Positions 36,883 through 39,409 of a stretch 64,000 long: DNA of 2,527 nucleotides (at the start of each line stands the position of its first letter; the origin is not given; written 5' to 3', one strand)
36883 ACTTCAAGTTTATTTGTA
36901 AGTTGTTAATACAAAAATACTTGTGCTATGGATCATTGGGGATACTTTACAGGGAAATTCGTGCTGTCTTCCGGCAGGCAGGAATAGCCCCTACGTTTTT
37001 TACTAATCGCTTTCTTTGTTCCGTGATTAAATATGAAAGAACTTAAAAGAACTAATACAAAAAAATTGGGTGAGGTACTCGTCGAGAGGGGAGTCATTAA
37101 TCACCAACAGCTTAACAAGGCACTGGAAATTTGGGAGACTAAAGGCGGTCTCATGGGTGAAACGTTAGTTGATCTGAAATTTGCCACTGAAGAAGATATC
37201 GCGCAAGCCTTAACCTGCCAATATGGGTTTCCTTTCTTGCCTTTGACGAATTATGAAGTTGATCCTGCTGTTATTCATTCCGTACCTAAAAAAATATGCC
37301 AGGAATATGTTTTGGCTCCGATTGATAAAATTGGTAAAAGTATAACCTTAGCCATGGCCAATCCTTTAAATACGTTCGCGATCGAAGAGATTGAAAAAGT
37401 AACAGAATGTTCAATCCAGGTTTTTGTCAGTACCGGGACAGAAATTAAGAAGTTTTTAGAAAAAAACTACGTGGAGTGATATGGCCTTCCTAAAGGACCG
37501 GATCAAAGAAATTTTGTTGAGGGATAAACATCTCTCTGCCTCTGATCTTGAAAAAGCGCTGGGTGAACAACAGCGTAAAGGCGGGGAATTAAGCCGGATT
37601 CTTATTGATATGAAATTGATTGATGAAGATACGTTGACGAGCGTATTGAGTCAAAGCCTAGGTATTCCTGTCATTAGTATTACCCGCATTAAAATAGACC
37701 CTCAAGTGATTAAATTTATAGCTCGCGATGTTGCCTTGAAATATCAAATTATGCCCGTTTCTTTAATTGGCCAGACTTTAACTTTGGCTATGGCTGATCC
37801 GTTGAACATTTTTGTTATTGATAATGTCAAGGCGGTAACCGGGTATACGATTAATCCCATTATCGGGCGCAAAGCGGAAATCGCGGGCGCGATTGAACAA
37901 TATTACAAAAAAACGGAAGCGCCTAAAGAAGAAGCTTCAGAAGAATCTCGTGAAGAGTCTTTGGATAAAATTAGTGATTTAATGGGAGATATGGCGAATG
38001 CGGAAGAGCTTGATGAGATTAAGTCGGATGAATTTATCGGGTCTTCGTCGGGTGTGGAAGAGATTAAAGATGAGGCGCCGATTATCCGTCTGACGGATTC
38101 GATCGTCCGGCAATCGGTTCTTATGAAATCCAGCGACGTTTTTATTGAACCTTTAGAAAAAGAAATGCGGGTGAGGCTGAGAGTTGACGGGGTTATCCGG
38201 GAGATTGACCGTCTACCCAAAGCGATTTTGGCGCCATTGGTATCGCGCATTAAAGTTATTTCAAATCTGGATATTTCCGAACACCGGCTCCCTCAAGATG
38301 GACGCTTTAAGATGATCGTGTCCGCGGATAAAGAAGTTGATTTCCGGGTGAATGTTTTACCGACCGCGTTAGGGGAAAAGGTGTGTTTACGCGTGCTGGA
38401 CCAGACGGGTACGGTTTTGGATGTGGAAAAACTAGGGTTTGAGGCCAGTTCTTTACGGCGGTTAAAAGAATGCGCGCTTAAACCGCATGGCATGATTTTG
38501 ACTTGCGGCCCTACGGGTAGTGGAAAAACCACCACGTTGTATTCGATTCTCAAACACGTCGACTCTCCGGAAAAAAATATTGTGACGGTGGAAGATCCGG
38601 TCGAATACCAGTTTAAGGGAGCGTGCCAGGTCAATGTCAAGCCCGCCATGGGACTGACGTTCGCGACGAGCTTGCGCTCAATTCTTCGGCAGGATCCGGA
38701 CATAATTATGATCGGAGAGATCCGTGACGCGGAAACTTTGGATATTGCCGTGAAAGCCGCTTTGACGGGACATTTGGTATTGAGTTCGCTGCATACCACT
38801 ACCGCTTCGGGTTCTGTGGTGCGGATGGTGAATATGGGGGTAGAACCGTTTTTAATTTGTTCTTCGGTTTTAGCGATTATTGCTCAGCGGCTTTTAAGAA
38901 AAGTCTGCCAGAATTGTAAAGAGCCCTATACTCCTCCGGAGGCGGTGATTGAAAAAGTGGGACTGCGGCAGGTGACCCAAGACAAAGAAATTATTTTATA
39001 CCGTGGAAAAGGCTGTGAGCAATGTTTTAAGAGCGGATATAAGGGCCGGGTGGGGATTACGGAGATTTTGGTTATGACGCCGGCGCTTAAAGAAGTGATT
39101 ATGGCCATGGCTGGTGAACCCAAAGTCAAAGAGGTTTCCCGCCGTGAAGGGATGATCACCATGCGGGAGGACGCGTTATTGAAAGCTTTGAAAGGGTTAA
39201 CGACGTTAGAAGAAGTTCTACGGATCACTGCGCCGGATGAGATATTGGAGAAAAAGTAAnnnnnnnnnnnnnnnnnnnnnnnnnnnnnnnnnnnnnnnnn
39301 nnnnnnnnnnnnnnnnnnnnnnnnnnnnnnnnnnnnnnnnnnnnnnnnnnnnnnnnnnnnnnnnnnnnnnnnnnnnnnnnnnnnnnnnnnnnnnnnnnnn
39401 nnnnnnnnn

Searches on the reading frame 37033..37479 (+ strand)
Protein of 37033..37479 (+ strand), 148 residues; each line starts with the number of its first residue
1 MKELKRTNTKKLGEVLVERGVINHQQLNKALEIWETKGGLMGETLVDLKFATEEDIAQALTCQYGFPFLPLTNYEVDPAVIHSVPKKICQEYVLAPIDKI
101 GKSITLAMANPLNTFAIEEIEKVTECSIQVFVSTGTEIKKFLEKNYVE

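Call 7: search_protein_families(library=pfam, proteins=[window:37033-37479:+], max_evalue=0.001)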
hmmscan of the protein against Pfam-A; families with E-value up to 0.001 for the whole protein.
window:37033-37479:+ (148 aa): 1 family
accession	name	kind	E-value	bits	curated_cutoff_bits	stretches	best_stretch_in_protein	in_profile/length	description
PF05157.20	MshEN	-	5.3e-17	62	23.1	1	64-146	1-84/90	MshEN domain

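Call 64: search_protein_families(library=ncbifam, proteins=[window:37033-37479:+], max_evalue=0.001)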
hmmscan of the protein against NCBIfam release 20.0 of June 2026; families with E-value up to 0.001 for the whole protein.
window:37033-37479:+ (148 aa): 5 families
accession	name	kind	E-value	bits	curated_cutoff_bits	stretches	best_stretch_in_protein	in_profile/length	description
TIGR02538.1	type_IV_pilB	equivalog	4.9e-20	71.6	675.65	1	11-146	1-136/564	type IV-A pilus assembly ATPase PilB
NF053729.1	c-di-GMP_motif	domain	6.3e-16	57.9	38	1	11-61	1-51/53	cyclic di-GMP-binding domain-containing protein, MshE-related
NF008411.1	PRK11234.1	equivalog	5.7e-15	54.7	1170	1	8-146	480-617/723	cyclic di-3',5'-guanylate-activated glycosyltransferase NfrB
NF012033.0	PRK15489.1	equivalog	6e-14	51.1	537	1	8-142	489-623/703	glycosyl transferase family protein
TIGR03029.1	EpsG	equivalog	3e-07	29.9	313.8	1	9-82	2-75/274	chain length determinant protein tyrosine kinase EpsG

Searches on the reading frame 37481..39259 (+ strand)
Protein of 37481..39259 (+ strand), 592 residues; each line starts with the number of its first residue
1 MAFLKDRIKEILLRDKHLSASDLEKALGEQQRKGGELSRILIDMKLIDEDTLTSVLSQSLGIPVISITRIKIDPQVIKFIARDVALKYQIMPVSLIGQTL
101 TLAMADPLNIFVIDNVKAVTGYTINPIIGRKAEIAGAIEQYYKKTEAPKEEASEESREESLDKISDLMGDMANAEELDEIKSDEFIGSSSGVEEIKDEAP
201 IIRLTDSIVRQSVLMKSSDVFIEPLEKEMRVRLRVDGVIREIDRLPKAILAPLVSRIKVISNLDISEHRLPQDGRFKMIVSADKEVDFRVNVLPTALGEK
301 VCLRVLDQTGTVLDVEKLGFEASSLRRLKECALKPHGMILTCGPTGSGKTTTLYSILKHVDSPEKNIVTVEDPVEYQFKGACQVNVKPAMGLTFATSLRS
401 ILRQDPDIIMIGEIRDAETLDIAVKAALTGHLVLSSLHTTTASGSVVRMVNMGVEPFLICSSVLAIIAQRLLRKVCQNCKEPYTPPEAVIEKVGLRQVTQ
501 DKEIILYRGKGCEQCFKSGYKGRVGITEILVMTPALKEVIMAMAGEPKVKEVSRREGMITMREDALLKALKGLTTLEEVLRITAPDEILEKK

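Call 7: search_protein_families(library=pfam, proteins=[window:37481-39259:+], max_evalue=0.001)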
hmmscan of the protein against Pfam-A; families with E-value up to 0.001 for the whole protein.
window:37481-39259:+ (592 aa): 2 families
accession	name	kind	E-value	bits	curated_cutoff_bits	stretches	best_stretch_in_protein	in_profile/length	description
PF00437.27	T2SSE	-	4e-134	447.4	24.9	1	196-581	3-370/370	Type II/IV secretion system protein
PF05157.20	MshEN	-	2.1e-20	72.9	23.1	1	60-146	1-88/90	MshEN domain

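Call 64: search_protein_families(library=ncbifam, proteins=[window:37481-39259:+], max_evalue=0.001)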
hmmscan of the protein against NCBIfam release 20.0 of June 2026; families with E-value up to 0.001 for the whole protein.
window:37481-39259:+ (592 aa): 22 families
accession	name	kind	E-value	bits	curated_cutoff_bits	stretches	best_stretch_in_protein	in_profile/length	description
TIGR02538.1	type_IV_pilB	equivalog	3.6e-189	630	675.65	1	8-583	2-562/564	type IV-A pilus assembly ATPase PilB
TIGR02533.1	type_II_gspE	equivalog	8.2e-166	552.4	630.25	1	83-583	7-486/486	type II secretion system ATPase GspE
NF053534.1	T4PilAsmATPsTfpB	equivalog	2.6e-130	435.6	850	1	44-583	60-582/584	type IV pilus assembly ATPase TfpB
NF007755.0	PRK10436.1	equivalog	6.3e-126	420.8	617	1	85-584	14-460/465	type II secretion system protein GspE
NF041000.1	ATPase_ComGA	equivalog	2.9e-71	239.6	300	1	207-473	2-266/267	competence type IV pilus ATPase ComGA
TIGR01420.1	pilT_fam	subfamily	6.3e-56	190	319.1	1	207-477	4-273/343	PilT/PilU family type 4a pilus ATPase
TIGR02525.1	plasmid_TraJ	equivalog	1.8e-28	99.5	368.3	1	301-452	120-272/372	plasmid transfer ATPase TraJ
TIGR02524.1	dot_icm_DotB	equivalog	2.1e-18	66.7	463.3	1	336-451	134-258/358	Dot/Icm type IV secretion system ATPase DotB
TIGR02782.1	TrbB_P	equivalog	9.2e-16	58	304.55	1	332-451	132-254/303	P-type conjugative transfer ATPase TrbB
NF058587.1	archaellum_moto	equivalog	1.2e-15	57.3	550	1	338-450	277-394/527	archaellum flagellar ATPase motor FlaI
TIGR02788.1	VirB11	equivalog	1.3e-15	57.3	249.95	1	330-453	138-266/308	P-type DNA transfer ATPase VirB11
NF010469.0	PRK13894.1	subfamily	6.5e-14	52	508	1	331-449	144-264/320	conjugal transfer ATPase TrbB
NF012033.0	PRK15489.1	equivalog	7.8e-14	50.8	537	1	5-151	490-636/703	glycosyl transferase family protein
NF008411.1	PRK11234.1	equivalog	2.9e-13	49.1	1170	1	8-147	484-622/723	cyclic di-3',5'-guanylate-activated glycosyltransferase NfrB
NF010407.0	PRK13833.1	subfamily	5.5e-13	49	499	1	338-452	146-262/323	conjugal transfer protein TrbB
NF053729.1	c-di-GMP_motif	domain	1.8e-10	40.4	38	1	10-58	4-52/53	cyclic di-GMP-binding domain-containing protein, MshE-related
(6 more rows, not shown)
